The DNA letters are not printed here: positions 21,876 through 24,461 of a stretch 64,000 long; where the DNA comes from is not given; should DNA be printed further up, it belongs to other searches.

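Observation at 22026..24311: Acetylene-hydratase-like cytoplasmic Mo/W enzyme embedded in the transhydroxylase array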

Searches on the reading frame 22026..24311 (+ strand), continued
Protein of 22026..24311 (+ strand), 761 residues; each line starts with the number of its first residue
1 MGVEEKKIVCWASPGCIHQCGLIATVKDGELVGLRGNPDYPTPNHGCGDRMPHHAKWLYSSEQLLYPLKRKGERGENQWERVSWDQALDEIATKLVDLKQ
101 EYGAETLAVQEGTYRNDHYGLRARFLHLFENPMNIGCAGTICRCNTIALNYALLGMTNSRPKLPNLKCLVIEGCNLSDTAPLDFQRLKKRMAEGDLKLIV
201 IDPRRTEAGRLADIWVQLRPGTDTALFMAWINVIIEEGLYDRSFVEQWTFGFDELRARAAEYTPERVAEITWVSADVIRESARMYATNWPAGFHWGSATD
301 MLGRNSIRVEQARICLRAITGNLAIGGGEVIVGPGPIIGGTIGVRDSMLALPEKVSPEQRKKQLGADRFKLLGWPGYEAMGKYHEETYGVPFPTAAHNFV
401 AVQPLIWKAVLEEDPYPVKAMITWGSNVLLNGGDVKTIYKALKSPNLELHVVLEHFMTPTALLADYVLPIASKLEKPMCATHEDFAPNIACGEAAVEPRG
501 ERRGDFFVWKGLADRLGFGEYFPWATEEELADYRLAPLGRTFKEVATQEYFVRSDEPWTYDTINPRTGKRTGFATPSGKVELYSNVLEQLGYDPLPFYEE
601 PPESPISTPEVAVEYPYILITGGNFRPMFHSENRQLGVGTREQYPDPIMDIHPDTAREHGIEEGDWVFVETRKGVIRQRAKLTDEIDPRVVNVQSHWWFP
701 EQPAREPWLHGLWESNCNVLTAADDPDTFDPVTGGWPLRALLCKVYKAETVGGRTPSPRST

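Call 14: find_encoding_contigs(protein=P0038, flank=10000, max_places=2)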
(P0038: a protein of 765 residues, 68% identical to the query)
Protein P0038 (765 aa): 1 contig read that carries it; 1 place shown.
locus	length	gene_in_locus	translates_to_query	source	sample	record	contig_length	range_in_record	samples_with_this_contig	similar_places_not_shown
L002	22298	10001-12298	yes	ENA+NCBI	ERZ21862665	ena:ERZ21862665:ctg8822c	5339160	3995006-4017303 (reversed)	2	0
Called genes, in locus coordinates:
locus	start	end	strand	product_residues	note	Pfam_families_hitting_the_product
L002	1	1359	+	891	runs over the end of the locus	PF00330:Aconitase, PF00694:Aconitase_C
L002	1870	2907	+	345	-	PF03480:DctP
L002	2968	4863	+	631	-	PF04290:DctQ, PF06808:DctM, PF03553:Na_H_antiporter (weak)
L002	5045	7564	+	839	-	PF02901:PFL-like, PF01228:Gly_radical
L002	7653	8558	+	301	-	PF13353:Fer4_12, PF00037:Fer4 (faint), PF12838:Fer4_7, PF13187:Fer4_9 (weak), PF04055:Radical_SAM, PF12837:Fer4_6 (weak)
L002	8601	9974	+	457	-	PF03972:MmgE_PrpD_N, PF19305:MmgE_PrpD_C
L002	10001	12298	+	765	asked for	PF00384:Molybdopterin, PF01568:Molydop_binding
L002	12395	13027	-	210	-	PF00440:TetR_N, PF17932:TetR_C_24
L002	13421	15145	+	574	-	PF00390:malic, PF03949:Malic_M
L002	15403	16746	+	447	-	PF00989:PAS, PF08448:PAS_4 (weak), PF13426:PAS_9, PF00158:Sigma54_activat, PF14532:Sigma54_activ_2, PF07728:AAA_5, PF25601:AAA_lid_14, PF02954:HTH_8, +4 more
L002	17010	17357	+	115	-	PF02579:Nitro_FeMo-Co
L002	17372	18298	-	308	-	PF00291:PALP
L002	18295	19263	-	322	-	PF00132:Hexapep (faint)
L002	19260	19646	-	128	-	-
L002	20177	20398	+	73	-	-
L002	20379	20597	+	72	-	PF13459:Fer4_15, PF13370:Fer4_13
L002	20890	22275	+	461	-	PF00989:PAS (faint), PF08448:PAS_4 (weak), PF13426:PAS_9, PF00158:Sigma54_activat, PF14532:Sigma54_activ_2, PF25601:AAA_lid_14, PF02954:HTH_8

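Call 32: find_related_loci(query=window:22026-24308:+, collection=genome_contigs, flank=10000)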
Query window:22026-24308:+ (761 aa) in genome_contigs; peptide patterns used: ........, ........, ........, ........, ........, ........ (x = any residue, [..] = any of these).
113 stretches matched a pattern; 83 encode a relative of the query (tblastn E <= 1e-3); the best 80 are kept; 78 distinct loci.
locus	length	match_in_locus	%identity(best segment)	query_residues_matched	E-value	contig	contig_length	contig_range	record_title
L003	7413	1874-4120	85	3-751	0e+0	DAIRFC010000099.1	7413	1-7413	MAG TPA_asm: Actinomycetota bacterium isolate CTOTU19831 NODE_8101_length_7413_cov_17.357162, whole genome shotgun seque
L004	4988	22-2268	86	3-751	0e+0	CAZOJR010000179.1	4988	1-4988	MAG TPA_asm: uncultured Gaiellales bacterium isolate SRP192927_co3_744 genome assembly, contig: NODE_50527_length_4988_c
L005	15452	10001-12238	85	2-747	0e+0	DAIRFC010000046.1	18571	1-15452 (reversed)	MAG TPA_asm: Actinomycetota bacterium isolate CTOTU19831 NODE_2702_length_18571_cov_15.805087, whole genome shotgun sequ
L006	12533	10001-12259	85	2-754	0e+0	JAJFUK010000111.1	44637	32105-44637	MAG: Actinomycetes bacterium isolate bin.430 k141_139869, whole genome shotgun sequence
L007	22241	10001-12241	80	1-747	0e+0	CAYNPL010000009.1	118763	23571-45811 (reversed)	MAG TPA_asm: uncultured Gaiellales bacterium isolate binchicken_co274_173 genome assembly, contig: NODE_351_length_11876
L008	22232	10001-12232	85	3-746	0e+0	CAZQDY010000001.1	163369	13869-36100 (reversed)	MAG TPA_asm: uncultured Gaiellales bacterium isolate binchicken_co43_331 genome assembly, contig: NODE_42_length_163369_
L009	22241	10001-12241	77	1-747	0e+0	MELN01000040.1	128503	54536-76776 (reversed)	MAG: Actinobacteria bacterium RBG_16_64_13 RBG_16_scaffold_2592, whole genome shotgun sequence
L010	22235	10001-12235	75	2-748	0e+0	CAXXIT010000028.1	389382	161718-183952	MAG: Syntrophorhabdaceae bacterium isolate a2fc0c35-b21d-4ceb-a18a-9bd9a3ac14a8 genome assembly, contig: contig_28, whol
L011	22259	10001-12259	88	1-753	0e+0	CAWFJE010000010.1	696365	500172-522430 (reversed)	MAG: uncultured Actinomycetes bacterium isolate MFD04716.bin.1.373 genome assembly, contig: contig_42686, whole genome s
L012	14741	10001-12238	85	2-747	0e+0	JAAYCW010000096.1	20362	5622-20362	MAG: Actinomycetota bacterium isolate AS06rmzACSIP_50 127175_AS06, whole genome shotgun sequence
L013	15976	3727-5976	71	1-751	0e+0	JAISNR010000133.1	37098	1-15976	MAG: Eubacteriales Family XIII. Incertae Sedis bacterium isolate Im510_bin97 k119_896872, whole genome shotgun sequence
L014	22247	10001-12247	81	2-750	0e+0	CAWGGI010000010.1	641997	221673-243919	MAG: uncultured Actinomycetota bacterium isolate MFD02979.bin.2.61 genome assembly, contig: contig_89230, whole genome s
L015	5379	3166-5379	69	1-739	0e+0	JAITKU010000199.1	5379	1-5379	MAG: Eubacteriales Family XIII. Incertae Sedis bacterium isolate Pcl387_bin75 k119_2089803, whole genome shotgun sequenc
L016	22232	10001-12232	68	6-751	0e+0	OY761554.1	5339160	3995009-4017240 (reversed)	MAG: uncultured Desulfospira sp. isolate 5198f45b-3c99-4a6a-ad95-b1a64aaf42d9 genome assembly, chromosome: 1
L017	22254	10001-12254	86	2-752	0e+0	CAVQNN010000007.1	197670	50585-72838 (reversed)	MAG: uncultured Actinomycetes bacterium isolate MFD00905.bin.2.220 genome assembly, contig: contig_5786, whole genome sh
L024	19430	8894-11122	61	6-747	0e+0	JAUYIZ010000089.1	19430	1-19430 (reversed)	MAG: Desulfobacterales bacterium isolate C24_metabat.bin.116_sub C24_k141_1021384, whole genome shotgun sequence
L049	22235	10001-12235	65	2-749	0e+0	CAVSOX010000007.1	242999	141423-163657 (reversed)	MAG: uncultured delta proteobacterium isolate MFD01476.bin.2.15 genome assembly, contig: contig_14822, whole genome shot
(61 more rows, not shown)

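Call 36: find_encoding_contigs(protein=P0019, flank=10000, max_places=1)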
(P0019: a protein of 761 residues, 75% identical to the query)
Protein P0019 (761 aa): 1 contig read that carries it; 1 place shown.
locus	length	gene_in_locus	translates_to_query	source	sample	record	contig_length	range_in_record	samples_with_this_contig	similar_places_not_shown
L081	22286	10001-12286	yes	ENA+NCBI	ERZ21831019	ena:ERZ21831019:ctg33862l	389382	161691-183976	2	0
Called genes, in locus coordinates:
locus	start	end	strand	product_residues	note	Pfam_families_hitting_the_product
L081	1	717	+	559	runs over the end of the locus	PF06980:DUF1302 (weak)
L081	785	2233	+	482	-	PF07044:DUF1329, PF17131:TP_0789-like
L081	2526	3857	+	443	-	PF01208:URO-D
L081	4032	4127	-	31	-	-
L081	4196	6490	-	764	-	PF01315:Ald_Xan_dh_C, PF02738:MoCoBD_1, PF20256:MoCoBD_2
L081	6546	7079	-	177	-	PF13085:Fer2_3 (weak), PF01799:Fer2_2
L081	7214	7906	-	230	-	PF00027:cNMP_binding, PF13545:HTH_Crp_2, PF00325:Crp (weak)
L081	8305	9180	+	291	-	PF02548:Pantoate_transf (faint), PF13714:PEP_mutase, PF00463:ICL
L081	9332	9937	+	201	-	PF02663:FmdE, PF23475:zf-Tbcl_FmdE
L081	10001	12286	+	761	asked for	PF00384:Molybdopterin, PF01568:Molydop_binding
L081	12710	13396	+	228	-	PF00027:cNMP_binding, PF13545:HTH_Crp_2, PF00325:Crp (weak)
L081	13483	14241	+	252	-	PF03972:MmgE_PrpD_N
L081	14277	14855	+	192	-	PF19305:MmgE_PrpD_C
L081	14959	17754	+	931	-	PF13191:AAA_16 (weak), PF25873:WHD_MalT, PF17874:TPR_MalT, PF13424:TPR_12 (faint), PF00196:GerE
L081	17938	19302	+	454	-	PF01571:GCV_T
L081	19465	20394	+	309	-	PF21959:DUF6923 (faint), PF08450:SGL, PF03088:Str_synth (faint), PF20067:SSL_N (faint), PF01731:Arylesterase (faint), PF25021:TEN_NHL (faint), PF01436:NHL (faint)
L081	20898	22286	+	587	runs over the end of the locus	PF00672:HAMP, PF00015:MCPsignal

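Call 37: find_encoding_contigs(protein=P0086, flank=10000, max_places=1)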
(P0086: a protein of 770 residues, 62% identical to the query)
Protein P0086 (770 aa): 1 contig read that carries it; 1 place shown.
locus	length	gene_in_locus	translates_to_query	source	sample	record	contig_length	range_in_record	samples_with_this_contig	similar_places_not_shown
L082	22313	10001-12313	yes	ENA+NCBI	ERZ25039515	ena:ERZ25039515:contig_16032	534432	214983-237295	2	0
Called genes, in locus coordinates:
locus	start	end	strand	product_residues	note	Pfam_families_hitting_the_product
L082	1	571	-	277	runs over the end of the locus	PF02569:Pantoate_ligase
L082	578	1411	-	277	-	PF02548:Pantoate_transf, PF13714:PEP_mutase (weak)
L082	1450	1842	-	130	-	PF02261:Asp_decarbox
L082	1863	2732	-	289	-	PF03446:NAD_binding_2 (weak), PF03807:F420_oxidored, PF07991:KARI_N (faint), PF10727:Rossmann-like, PF10728:DUF2520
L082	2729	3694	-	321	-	PF03576:Peptidase_S58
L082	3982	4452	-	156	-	-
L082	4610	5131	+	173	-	PF18967:PycTM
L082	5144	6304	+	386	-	PF00583:Acetyltransf_1 (weak)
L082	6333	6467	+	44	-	-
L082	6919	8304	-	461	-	PF03972:MmgE_PrpD_N, PF19305:MmgE_PrpD_C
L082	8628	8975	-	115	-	PF02311:AraC_binding, PF07883:Cupin_2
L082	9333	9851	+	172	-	PF07690:MFS_1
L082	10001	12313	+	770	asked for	PF00384:Molybdopterin, PF01568:Molydop_binding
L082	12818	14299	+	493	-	PF00890:FAD_binding_2, PF01266:DAO, PF03486:HI0933_like (weak), PF07992:Pyr_redox_2 (weak), PF12831:FAD_oxidored (weak), PF13450:NAD_binding_8 (weak)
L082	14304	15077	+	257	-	PF01012:ETF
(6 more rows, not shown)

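Call 38: find_encoding_contigs(protein=P0023, flank=10000, max_places=1)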
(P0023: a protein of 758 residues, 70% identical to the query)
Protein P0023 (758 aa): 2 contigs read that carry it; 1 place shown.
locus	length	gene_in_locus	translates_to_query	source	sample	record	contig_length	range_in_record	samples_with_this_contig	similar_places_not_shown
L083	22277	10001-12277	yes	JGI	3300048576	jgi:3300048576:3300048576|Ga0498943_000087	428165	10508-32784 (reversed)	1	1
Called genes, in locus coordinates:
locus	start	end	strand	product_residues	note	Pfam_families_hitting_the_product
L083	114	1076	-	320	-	PF03255:ACCA, PF01039:Carboxyl_trans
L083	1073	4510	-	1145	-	PF02811:PHP, PF07733:DNA_pol3_alpha, PF17657:DNA_pol3_finger, PF14579:HHH_6, PF01336:tRNA_anti-codon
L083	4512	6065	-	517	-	PF00117:GATase, PF07722:Peptidase_C26 (weak), PF02540:NAD_synthase (weak), PF03054:tRNA_Me_trans (faint), PF00958:GMP_synt_C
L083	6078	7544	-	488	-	PF00478:IMPDH, PF01070:FMN_dh (faint), PF00571:CBS, PF03060:NMO (weak), PF00977:His_biosynth (faint)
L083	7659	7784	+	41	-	-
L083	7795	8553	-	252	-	PF00106:adh_short, PF08659:KR, PF13561:adh_short_C2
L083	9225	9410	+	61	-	-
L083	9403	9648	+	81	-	-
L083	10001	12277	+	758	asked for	PF04879:Molybdop_Fe4S4 (faint), PF00384:Molybdopterin, PF01568:Molydop_binding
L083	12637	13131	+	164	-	PF14106:DUF4279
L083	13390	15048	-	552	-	PF00501:AMP-binding, PF13193:AMP-binding_C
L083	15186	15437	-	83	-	-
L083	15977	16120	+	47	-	-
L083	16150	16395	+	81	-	-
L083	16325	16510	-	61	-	PF02416:TatA_B_E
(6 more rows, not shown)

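Call 39: search_solved_structures(query=L002:5045-7561:+, max_evalue=1e-20)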
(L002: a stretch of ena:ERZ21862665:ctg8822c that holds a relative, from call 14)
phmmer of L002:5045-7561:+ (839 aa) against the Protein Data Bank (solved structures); distinct sequences matched with E-value up to 1e-20: 33.
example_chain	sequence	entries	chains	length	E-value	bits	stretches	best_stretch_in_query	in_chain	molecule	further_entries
8iof_A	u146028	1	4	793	1.3e-105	357.3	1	22-836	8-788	Benzylsuccinate synthase alpha subunit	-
1r8w_A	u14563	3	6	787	1.7e-103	350.3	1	199-838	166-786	glycerol dehydratase | B12-independent glycerol dehydratase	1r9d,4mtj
6vxc_A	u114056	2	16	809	1.1e-102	347.6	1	208-837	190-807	Trans-4-hydroxy-L-proline dehydratase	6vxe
5ymr_B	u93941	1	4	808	1.8e-101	343.6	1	225-838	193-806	Formate acetyltransferase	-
7kq3_A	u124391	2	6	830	7.8e-98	331.6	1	21-837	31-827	Isethionate sulfite-lyase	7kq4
7vua_A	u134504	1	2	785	2.5e-97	329.9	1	206-835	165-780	HplG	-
6lon_B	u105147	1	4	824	4.1e-97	329.2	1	240-838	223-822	PFL2/glycerol dehydratase family glycyl radical enzyme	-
8id1_A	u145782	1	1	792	3.5e-96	326.1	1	236-838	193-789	Formate C-acetyltransferase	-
7e7l_A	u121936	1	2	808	1.6e-94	320.6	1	251-836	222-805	Hydroxyphenylacetic acid decarboxylase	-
5i2a_A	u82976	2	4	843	4.9e-94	319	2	205-637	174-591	Diol-dehydratase | Diol dehydratase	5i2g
9rco_A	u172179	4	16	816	7.6e-94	318.4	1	21-836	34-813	Glycyl radical protein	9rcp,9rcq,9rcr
9f3w_A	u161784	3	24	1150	6.6e-91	308.7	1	208-835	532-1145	Choline trimethylamine-lyase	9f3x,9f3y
8id7_A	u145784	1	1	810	4.3e-86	292.7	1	245-838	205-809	Probable dehydratase YbiW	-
8yjn_A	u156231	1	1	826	4.6e-86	292.6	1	245-838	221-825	Probable dehydratase YbiW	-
6xs4_A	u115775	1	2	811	3.9e-84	286.3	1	245-838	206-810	Formate C-acetyltransferase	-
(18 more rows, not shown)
